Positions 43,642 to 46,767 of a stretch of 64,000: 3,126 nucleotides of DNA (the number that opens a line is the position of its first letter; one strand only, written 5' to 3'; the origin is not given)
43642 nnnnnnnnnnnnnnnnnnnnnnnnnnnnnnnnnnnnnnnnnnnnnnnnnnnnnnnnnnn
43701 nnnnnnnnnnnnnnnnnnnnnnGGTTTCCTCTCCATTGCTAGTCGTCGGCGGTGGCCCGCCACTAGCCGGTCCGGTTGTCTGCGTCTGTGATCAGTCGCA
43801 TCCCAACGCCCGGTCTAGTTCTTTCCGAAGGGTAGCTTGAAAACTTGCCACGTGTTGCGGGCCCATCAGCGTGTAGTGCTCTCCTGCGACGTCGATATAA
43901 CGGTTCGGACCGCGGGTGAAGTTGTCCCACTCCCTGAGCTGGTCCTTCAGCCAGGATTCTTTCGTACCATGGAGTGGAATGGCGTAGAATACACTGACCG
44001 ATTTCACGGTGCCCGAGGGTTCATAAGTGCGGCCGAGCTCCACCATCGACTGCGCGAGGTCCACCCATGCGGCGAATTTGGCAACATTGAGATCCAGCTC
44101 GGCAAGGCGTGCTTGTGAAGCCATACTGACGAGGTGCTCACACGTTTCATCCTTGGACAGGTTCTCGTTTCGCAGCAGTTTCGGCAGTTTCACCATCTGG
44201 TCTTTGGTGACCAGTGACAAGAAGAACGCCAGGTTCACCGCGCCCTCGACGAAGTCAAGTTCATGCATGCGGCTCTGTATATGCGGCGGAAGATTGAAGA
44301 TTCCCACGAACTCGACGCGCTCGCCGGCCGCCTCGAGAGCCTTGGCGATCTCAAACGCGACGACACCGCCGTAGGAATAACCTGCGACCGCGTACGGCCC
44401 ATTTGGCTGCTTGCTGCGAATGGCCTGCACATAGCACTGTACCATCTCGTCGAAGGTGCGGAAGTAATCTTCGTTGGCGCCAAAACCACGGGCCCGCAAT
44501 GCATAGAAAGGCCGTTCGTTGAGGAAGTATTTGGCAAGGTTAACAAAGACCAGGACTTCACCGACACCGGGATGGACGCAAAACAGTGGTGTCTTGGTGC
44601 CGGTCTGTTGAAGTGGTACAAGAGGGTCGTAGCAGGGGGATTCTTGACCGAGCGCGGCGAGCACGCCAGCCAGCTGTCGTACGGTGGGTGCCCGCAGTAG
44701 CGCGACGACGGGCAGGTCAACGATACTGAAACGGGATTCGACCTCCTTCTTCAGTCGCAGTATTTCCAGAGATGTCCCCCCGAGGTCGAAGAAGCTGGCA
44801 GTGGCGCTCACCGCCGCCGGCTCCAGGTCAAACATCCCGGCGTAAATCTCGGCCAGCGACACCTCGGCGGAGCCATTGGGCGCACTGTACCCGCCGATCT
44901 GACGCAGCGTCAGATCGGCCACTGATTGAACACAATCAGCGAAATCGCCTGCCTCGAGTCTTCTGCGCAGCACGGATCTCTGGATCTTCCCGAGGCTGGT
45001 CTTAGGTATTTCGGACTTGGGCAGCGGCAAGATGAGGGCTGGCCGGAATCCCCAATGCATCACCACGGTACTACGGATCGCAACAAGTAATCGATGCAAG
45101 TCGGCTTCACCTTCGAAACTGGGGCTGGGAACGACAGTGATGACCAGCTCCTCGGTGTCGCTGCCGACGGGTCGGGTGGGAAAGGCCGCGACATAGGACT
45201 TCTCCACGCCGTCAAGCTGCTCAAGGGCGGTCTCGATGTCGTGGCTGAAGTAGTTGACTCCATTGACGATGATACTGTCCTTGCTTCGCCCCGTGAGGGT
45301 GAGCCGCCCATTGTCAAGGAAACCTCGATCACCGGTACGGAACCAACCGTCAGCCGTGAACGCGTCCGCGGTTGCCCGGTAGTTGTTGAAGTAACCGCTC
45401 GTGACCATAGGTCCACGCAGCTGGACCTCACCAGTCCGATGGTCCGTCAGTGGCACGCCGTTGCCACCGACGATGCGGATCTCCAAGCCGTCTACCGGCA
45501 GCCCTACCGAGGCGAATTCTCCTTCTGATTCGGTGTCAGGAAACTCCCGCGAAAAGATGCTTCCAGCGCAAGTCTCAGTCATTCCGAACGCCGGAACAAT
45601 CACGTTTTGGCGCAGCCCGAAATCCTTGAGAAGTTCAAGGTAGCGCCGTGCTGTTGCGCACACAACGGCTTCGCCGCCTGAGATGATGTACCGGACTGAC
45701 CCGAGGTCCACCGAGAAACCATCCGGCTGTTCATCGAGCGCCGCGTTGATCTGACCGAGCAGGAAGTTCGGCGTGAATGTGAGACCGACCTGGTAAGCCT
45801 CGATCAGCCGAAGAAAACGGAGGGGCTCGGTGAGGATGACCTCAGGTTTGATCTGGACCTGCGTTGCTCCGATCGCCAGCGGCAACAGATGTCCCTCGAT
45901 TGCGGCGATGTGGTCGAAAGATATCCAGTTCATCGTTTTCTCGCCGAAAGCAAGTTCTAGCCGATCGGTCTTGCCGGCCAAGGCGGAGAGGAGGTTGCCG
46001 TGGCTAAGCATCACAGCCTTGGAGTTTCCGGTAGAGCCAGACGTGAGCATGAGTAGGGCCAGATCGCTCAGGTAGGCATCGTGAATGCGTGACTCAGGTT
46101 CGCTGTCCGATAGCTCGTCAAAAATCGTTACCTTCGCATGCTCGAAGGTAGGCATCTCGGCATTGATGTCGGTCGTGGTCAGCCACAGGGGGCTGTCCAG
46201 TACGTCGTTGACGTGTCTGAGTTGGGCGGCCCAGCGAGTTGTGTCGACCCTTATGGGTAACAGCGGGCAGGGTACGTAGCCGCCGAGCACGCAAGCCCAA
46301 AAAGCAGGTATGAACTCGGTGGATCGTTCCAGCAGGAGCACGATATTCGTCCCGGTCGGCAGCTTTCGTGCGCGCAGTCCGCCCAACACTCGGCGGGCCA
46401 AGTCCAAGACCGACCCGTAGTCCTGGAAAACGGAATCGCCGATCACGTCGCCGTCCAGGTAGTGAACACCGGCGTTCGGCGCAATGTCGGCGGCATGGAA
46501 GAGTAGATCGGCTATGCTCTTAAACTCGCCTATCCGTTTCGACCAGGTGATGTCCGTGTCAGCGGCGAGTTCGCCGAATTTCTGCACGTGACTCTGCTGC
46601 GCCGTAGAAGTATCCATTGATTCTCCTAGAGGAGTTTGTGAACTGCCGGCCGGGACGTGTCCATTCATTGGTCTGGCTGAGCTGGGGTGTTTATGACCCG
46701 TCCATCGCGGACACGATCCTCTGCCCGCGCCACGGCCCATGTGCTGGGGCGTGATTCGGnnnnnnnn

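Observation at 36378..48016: Compact low-GC cluster: A-T-TE NRPS-like synthetase, SDR, NTF2-like/O-MT fusion and flavin halogenase under LAL and LmbU regulators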

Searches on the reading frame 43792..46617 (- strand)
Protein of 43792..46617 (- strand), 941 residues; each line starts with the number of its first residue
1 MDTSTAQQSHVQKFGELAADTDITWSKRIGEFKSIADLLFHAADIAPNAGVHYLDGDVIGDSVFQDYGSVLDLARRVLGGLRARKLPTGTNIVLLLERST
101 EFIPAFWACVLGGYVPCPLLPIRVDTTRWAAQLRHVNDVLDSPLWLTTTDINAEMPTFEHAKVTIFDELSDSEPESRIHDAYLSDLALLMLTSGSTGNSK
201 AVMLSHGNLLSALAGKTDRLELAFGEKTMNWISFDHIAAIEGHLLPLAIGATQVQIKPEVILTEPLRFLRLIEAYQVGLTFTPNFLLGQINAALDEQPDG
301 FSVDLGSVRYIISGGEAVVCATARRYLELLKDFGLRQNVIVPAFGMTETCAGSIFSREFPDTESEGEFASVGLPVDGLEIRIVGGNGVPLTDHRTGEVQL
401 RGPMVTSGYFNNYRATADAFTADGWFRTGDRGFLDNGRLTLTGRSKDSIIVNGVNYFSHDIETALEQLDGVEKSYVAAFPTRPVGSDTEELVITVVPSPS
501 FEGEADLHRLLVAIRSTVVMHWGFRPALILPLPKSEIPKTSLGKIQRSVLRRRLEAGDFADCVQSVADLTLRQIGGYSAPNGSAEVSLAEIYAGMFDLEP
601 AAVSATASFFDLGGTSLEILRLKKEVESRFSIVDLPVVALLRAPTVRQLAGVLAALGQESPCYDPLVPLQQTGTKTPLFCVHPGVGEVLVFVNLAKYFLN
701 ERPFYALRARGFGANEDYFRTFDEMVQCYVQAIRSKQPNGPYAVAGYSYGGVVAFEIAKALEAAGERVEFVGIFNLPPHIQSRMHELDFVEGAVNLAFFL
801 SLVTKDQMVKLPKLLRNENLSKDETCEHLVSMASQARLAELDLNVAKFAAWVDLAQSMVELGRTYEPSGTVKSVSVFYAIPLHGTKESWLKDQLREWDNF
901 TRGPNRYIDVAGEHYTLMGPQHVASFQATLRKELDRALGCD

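Call 4: search_protein_families(library=pfam, proteins=[window:43792-46617:-])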
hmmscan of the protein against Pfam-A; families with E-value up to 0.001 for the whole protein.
window:43792-46617:- (941 aa): 5 families
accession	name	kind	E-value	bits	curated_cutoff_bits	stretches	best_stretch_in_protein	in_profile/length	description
PF00501.34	AMP-binding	-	1.8e-47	162.4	29.9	1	65-410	22-384/384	AMP-binding enzyme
PF00975.26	Thioesterase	-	1.3e-27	97.9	26.4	1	677-785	2-112/226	Thioesterase domain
PF00550.31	PP-binding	-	1.4e-09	38.5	20.8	1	588-652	3-66/67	Phosphopantetheine attachment site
PF12697.13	Abhydrolase_6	-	3.6e-05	25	26.3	1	699-783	24-94/217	Alpha/beta hydrolase family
PF12146.15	Hydrolase_4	-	0.00013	21.8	27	1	691-782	20-113/239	Serine aminopeptidase, S33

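Call 5: search_protein_families(library=ncbifam, proteins=[window:43792-46617:-])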
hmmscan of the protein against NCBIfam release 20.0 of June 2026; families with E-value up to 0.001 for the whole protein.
window:43792-46617:- (941 aa): 102 families (the best 25 are shown)
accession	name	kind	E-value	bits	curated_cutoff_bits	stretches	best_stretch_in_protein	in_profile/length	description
NF005850.0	PRK07768.1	subfamily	4.9e-78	262.7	572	2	61-352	26-322/545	long-chain-fatty-acid--CoA ligase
NF006624.1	PRK09192.1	subfamily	1.2e-57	195.6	600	2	363-559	374-565/567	fatty acyl-AMP ligase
NF004282.0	PRK05691.1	subfamily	1.2e-52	177.5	4090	1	40-659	16-659/4334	non-ribosomal peptide synthase/polyketide synthase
NF004837.0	PRK06187.1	subfamily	9.9e-52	175.9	476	1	141-557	112-525/531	long-chain-fatty-acid--CoA ligase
NF004510.0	PRK05851.1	equivalog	8.1e-49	166.1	621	1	91-558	56-524/525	long-chain-fatty acid--ACP ligase MbtM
NF005702.0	PRK07514.1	subfamily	5.1e-42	143.9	558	2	308-554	272-500/506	malonyl-CoA synthase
NF007605.2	PRK10252.1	equivalog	1.1e-41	142.5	2400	1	81-781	496-1172/1292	enterobactin non-ribosomal peptide synthetase EntF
TIGR01733.1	AA-adenyl-dom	subfamily_domain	3.4e-41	141.4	317.4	1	70-476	5-409/409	amino acid adenylation domain-containing protein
NF005801.1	PRK07656.1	equivalog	7.4e-39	133.7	657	1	175-493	155-451/500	FadD3 family acyl-CoA ligase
NF004509.1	PRK05850.1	subfamily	9.8e-39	133.1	775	2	88-349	60-333/578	fatty-acid--AMP ligase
NF040633.1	FadD32_Coryne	exception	2.3e-36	125.3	875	2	365-553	407-611/614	FadD32-like long-chain-fatty-acid--AMP ligase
NF004797.0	PRK06145.1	equivalog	2.8e-36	124.9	850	1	74-554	37-495/499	acyl-CoA synthetase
NF038339.3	FAAL_FadD32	equivalog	2.1e-33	115.4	975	2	88-349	75-344/625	long-chain-fatty-acid--AMP ligase FadD32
NF009124.0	PRK12476.1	subfamily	3.8e-33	114.5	922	2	416-553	450-603/612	fatty acyl-AMP ligase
NF005676.0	PRK07470.1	equivalog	3.9e-33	114.9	774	1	185-558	177-533/544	acyl-CoA synthetase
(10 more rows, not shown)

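Call 6: search_solved_structures(query=window:43792-46617:-, max_evalue=1e-10)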
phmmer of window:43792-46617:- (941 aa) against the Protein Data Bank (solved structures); distinct sequences matched with E-value up to 1e-10: 140 (the best 60 are shown).
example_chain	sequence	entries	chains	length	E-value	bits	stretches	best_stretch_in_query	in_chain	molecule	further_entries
4r0m_B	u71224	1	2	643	1.6e-113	383.9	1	42-653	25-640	McyG protein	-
6ulw_A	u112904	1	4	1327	1.1e-85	291.9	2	367-583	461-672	Amino acid adenylation domain-containing protein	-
6ulx_A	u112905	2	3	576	2.2e-83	284.2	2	367-561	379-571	Amino acid adenylation domain-containing protein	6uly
7r7f_A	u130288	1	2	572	1.2e-44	156.1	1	27-552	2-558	Polyketide synthase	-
7r7e_A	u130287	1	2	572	1.5e-44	155.7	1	27-552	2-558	Polyketide synthase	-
7r7g_A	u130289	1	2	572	5.7e-44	153.8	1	27-552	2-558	Polyketide synthase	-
3pbk_A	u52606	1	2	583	3.4e-40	141.3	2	368-557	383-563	Fatty Acyl-Adenylate Ligase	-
5ja1_A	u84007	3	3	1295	9.4e-36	126.6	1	80-782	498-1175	Enterobactin synthase component F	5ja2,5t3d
4zxh_A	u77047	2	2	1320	4.9e-32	114.3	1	81-930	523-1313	ABBFA_003403 | Tyrocidine synthetase 3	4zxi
8weu_A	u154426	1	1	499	4.6e-31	111.1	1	77-554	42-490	Fatty-acyl-CoA synthase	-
8wev_A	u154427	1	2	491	6.2e-31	110.7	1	77-553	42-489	Feruloyl-CoA Synthetase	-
3kxw_A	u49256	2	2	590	7.1e-29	103.9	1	72-554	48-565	Saframycin Mx1 synthetase B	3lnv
8hd4_A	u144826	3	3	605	1.4e-26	96.3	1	77-550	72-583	Long-chain-fatty-acid--AMP ligase FadD23 | Fatty-acid-CoA ligase FadD23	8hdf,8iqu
5d6j_A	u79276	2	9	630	1.5e-26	96.2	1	77-350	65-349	Acyl-CoA synthase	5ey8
5icr_A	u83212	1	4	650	1.7e-26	95.9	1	77-350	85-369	Acyl-CoA synthase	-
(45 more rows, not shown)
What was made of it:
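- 43792..46617 (-): A-T-TE NRPS-like aryl-alpha-keto-acid dimerising (terphenylquinone) synthetase, 941 aa. Best PDB matches are McyG A-PCP and a keto-acid-selecting A domain (call 6).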

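Call 7: find_homologous_proteins(query=window:43792-46617:-, max_evalue=1e-20)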
Query window:43792-46617:- (941 aa): 1713 proteins with E <= 1e-20 among 8000 candidates; the best 120 are listed.
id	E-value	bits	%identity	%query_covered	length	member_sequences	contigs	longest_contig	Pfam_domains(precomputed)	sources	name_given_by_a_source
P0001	0.0e+0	2097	98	100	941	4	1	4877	PF00550.32,PF00501.35,PF00975.27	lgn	-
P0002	0.0e+0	1791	84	100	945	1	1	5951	PF00550.32,PF12697.14,PF00501.35,PF00975.27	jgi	jgi:acyl-CoA synthetase (AMP-forming)/AMP-acid ligase II/thioesterase domain-containing protein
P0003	0.0e+0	1790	84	100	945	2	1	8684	PF00550.32,PF00501.35,PF00975.27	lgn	-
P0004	0.0e+0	1778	83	100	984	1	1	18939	PF00550.32,PF12697.14,PF00501.35,PF00975.27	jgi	jgi:acyl-CoA synthetase (AMP-forming)/AMP-acid ligase II/thioesterase domain-containing protein/acyl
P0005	0.0e+0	1749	81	100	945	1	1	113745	PF00550.32,PF00501.35,PF00975.27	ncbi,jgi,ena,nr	ncbi:MAG: non-ribosomal peptide synthetase [Pseudonocardiales bacterium]|nr:non-ribosomal peptide sy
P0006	0.0e+0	1708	82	97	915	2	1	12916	PF00550.32,PF00501.35,PF00975.27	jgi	jgi:acyl-CoA synthetase (AMP-forming)/AMP-acid ligase II/thioesterase domain-containing protein/acyl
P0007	0.0e+0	1344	66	97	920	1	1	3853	PF00550.32,PF12697.14,PF00501.35,PF00975.27,PF12146.16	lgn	-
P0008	0.0e+0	1320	65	96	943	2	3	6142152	PF00550.32,PF12697.14,PF00501.35,PF00975.27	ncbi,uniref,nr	ncbi:peptide synthetase [Nocardiopsis gilva YIM 90087]|uniref:Peptide synthetase n=1 Tax=Nocardiopsi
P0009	0.0e+0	1304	64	98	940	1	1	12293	PF00550.32,PF00501.35,PF00975.27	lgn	-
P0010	0.0e+0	1293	63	100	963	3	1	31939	PF00550.32,PF12697.14,PF00501.35,PF00975.27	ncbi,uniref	ncbi:alpha/beta fold hydrolase [Nocardiopsis rhodophaea]|uniref:alpha/beta fold hydrolase n=1 Tax=No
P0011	0.0e+0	1289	63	98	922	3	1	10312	PF00550.32,PF12697.14,PF00501.35,PF00975.27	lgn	-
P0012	0.0e+0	1283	62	100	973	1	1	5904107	PF00550.32,PF00501.35,PF00975.27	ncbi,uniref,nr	ncbi:acyl-CoA synthetase (AMP-forming)/AMP-acid ligase II/thioesterase domain-containing protein/acy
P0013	0.0e+0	1279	64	96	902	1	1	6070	PF00550.32,PF00501.35,PF00975.27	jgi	jgi:acyl-CoA synthetase (AMP-forming)/AMP-acid ligase II/thioesterase domain-containing protein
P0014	0.0e+0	1276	63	96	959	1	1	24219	PF00550.32,PF12697.14,PF00501.35,PF00975.27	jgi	jgi:acyl-CoA synthetase (AMP-forming)/AMP-acid ligase II/thioesterase domain-containing protein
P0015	0.0e+0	1268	62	96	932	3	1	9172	PF00550.32,PF00501.35,PF00975.27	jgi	jgi:acyl-CoA synthetase (AMP-forming)/AMP-acid ligase II/thioesterase domain-containing protein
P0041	0.0e+0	1195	61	95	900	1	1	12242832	PF00550.32,PF12697.14,PF00501.35,PF00975.27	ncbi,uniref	ncbi:alpha/beta fold hydrolase [Pendulispora albinea]|uniref:Non-ribosomal peptide synthetase n=1 Ta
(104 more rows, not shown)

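Call 8: find_encoding_contigs(protein=P0005, flank=10000, max_places=3)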
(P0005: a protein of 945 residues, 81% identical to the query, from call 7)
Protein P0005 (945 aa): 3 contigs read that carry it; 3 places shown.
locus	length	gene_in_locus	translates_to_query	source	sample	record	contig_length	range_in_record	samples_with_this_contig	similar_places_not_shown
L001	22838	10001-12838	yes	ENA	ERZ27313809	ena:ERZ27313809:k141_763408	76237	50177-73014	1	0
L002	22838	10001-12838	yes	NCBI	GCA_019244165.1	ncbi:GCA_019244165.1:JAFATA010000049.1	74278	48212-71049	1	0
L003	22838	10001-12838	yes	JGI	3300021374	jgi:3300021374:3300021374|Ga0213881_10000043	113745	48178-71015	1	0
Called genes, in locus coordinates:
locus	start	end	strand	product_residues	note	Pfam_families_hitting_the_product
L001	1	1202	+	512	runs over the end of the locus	PF01928:CYTH, PF05235:CHAD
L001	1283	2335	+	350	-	PF03976:PPK2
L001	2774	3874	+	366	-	PF13480:Acetyltransf_6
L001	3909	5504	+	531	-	PF03023:MurJ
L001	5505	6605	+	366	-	PF13480:Acetyltransf_6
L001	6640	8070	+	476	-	PF00561:Abhydrolase_1, PF08386:Abhydrolase_4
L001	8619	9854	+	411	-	PF00890:FAD_binding_2 (faint), PF01266:DAO (faint), PF01494:FAD_binding_3, PF04820:Trp_halogenase, PF12831:FAD_oxidored, PF04820:Trp_halogenase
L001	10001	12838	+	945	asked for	PF00501:AMP-binding, PF00550:PP-binding, PF00975:Thioesterase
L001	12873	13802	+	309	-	PF01370:Epimerase, PF04321:RmlD_sub_bind (weak), PF07993:NAD_binding_4 (weak)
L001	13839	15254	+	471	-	PF12680:SnoaL_2, PF14534:DUF4440, PF08100:Dimerisation, PF00891:Methyltransf_2, PF13489:Methyltransf_23, PF08242:Methyltransf_12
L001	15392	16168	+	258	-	PF00106:adh_short, PF01370:Epimerase (weak), PF08659:KR, PF13561:adh_short_C2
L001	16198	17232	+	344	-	PF01494:FAD_binding_3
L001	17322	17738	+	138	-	PF04075:F420H2_quin_red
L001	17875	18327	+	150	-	PF04075:F420H2_quin_red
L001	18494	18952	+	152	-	PF04075:F420H2_quin_red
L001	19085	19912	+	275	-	PF02353:CMAS, PF13489:Methyltransf_23, PF01209:Ubie_methyltran, PF13847:Methyltransf_31, PF08241:Methyltransf_11, PF08242:Methyltransf_12, PF13649:Methyltransf_25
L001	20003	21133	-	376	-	PF13407:Peripla_BP_4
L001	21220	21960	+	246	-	-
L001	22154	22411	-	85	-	-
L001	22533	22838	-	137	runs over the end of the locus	PF00903:Glyoxalase (weak)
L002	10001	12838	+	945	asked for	PF00501:AMP-binding, PF00550:PP-binding, PF00975:Thioesterase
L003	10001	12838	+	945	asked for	PF00501:AMP-binding, PF00550:PP-binding, PF00975:Thioesterase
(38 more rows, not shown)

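Call 9: find_encoding_contigs(protein=P0004, flank=10000, max_places=3)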
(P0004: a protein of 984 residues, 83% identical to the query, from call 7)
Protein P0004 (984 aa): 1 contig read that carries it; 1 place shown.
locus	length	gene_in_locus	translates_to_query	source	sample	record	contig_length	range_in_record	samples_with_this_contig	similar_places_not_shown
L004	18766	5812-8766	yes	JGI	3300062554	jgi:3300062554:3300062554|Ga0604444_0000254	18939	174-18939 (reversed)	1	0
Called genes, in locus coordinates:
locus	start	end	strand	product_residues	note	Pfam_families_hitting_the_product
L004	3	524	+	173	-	?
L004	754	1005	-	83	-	-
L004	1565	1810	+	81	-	-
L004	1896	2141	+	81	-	-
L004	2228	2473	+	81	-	-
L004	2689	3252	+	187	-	PF07291:MauE, PF07681:DoxX (weak)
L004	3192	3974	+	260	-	PF13462:Thioredoxin_4, PF01323:DSBA (faint)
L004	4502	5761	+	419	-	PF00890:FAD_binding_2 (faint), PF01494:FAD_binding_3, PF04820:Trp_halogenase, PF12831:FAD_oxidored, PF13450:NAD_binding_8 (faint), PF04820:Trp_halogenase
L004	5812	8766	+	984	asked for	PF12697:Abhydrolase_6 (faint), PF00501:AMP-binding, PF00550:PP-binding, PF00975:Thioesterase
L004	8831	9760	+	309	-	PF01370:Epimerase, PF04321:RmlD_sub_bind (weak), PF07993:NAD_binding_4 (faint)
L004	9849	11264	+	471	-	PF12680:SnoaL_2, PF08100:Dimerisation, PF00891:Methyltransf_2, PF13489:Methyltransf_23 (weak), PF08242:Methyltransf_12 (weak)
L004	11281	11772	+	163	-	PF07883:Cupin_2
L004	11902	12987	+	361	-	PF08100:Dimerisation, PF00891:Methyltransf_2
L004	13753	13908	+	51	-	-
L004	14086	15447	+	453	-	-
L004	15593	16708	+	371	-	PF08100:Dimerisation, PF00891:Methyltransf_2, PF05175:MTS (weak), PF08242:Methyltransf_12 (weak), PF13649:Methyltransf_25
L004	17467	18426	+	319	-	PF11468:PTase_Orf2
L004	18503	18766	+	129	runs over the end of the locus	-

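Call 10: find_encoding_contigs(protein=P0008, flank=10000, max_places=3)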
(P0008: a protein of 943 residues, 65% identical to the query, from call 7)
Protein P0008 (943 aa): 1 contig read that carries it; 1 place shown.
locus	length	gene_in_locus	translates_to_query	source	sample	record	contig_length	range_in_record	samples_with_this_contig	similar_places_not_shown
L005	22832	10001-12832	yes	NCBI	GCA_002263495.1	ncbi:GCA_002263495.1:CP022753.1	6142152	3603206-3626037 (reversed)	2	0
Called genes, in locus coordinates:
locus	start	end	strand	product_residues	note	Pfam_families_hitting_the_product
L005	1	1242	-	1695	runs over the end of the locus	PF00550:PP-binding, PF00109:ketoacyl-synt, PF02801:Ketoacyl-synt_C, PF16197:KAsynt_C_assoc, PF22336:RhiE-like_linker, PF22621:CurL-like_PKS_C, PF00698:Acyl_transf_1, PF08659:KR, +4 more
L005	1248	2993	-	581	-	PF00501:AMP-binding, PF23024:AMP-dom_DIP2-like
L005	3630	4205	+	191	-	PF00578:AhpC-TSA, PF08534:Redoxin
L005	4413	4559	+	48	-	-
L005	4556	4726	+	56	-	-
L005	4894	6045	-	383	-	PF02983:Pro_Al_protease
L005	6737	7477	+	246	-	PF00392:GntR, PF07840:FadR_C (weak), PF07729:FCD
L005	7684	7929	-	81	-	-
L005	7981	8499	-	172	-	-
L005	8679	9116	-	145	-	PF01638:HxlR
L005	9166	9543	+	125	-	PF13564:DoxX_2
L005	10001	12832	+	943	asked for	PF00501:AMP-binding, PF00550:PP-binding, PF00975:Thioesterase, PF12697:Abhydrolase_6 (weak)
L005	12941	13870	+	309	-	PF01370:Epimerase, PF04321:RmlD_sub_bind, PF16363:GDP_Man_Dehyd (weak), PF07993:NAD_binding_4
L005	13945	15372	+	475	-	PF07366:SnoaL (weak), PF12680:SnoaL_2, PF14534:DUF4440, PF08100:Dimerisation, PF00891:Methyltransf_2, PF13489:Methyltransf_23, PF08242:Methyltransf_12, PF13649:Methyltransf_25 (weak), +1 more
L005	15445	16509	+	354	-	PF08100:Dimerisation, PF25213:HVO_A0261_N (faint), PF00891:Methyltransf_2, PF08242:Methyltransf_12 (weak), PF13649:Methyltransf_25 (weak)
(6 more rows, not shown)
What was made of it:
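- The nearest named relative with the same synthetase, TerB, TerC-MT and OMT arrangement is N. gilva YIM 90087 (call 10).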

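Call 30: find_related_loci(query=window:43792-46617:-, collection=genome_contigs, flank=10000)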
Query window:43792-46617:- (941 aa) in genome_contigs; peptide patterns used: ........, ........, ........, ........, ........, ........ (x = any residue, [..] = any of these).
89 stretches matched a pattern; 54 encode a relative of the query (tblastn E <= 1e-3); 54 distinct loci.
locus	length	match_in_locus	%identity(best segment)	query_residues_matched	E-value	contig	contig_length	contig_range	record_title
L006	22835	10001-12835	82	1-941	0e+0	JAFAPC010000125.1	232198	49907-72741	MAG: Pseudonocardiales bacterium isolate CP_BM_ER_28 BM_ER_k147_8205153, whole genome shotgun sequence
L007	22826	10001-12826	81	1-938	0e+0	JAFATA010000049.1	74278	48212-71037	MAG: Pseudonocardiales bacterium isolate CP_BM_ER_R8_32 BM_ER_R8_k147_1471923, whole genome shotgun sequence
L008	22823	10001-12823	60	35-941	0e+0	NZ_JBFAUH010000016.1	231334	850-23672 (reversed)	Streptomyces sp. NPDC052496 NPDC052496_69_A6.ctg-0016, whole genome shotgun sequence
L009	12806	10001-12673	64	32-902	0e+0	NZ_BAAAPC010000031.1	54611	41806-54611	Nocardiopsis rhodophaea strain JCM 15313 sequence31, whole genome shotgun sequence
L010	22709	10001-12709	62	42-938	0e+0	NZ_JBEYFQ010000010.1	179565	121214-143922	Streptomyces sp. NPDC007100 NPDC007100_19_H4.ctg-0010, whole genome shotgun sequence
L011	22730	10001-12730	60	31-941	0e+0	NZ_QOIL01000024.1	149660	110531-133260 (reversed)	Sphaerisporangium album strain CCTCC AA 208026 scaffold24, whole genome shotgun sequence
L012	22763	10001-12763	60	22-939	0e+0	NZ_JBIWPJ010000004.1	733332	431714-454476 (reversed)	Streptomyces sp. NPDC101160 NPDC101160_277_D10.ctg-0004, whole genome shotgun sequence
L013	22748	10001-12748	60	23-939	0e+0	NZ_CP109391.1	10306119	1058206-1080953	Streptomyces sp. NBC_01538 strain NBC 01538 chromosome, complete genome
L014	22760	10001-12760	59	33-938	0e+0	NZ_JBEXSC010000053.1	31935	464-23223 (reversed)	Streptomyces sp. NPDC006274 NPDC006274_11_C1.ctg-0053, whole genome shotgun sequence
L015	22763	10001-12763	59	22-939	0e+0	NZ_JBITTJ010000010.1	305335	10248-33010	Streptomyces sp. NPDC085481 NPDC085481_99_D4.ctg-0010, whole genome shotgun sequence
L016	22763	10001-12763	59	22-939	0e+0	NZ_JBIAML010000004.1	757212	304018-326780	Streptomyces sp. NPDC004267 NPDC004267_30_E7.ctg-0004, whole genome shotgun sequence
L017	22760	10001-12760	59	22-939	0e+0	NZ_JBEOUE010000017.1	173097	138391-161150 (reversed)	Streptomyces sp. NPDC094032 NPDC094032_184_H8.ctg-0017, whole genome shotgun sequence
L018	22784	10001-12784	59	11-939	0e+0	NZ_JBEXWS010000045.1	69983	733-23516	Streptomyces sp. NPDC005859 NPDC005859_293_H1.ctg-0045, whole genome shotgun sequence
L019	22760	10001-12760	58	22-939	0e+0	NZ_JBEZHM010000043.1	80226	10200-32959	Streptomyces sp. NPDC048659 NPDC048659_54_A11.ctg-0043, whole genome shotgun sequence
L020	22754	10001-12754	59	23-939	0e+0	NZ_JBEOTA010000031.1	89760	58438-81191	Streptomyces sp. NPDC096040 NPDC096040_221_B3.ctg-0031, whole genome shotgun sequence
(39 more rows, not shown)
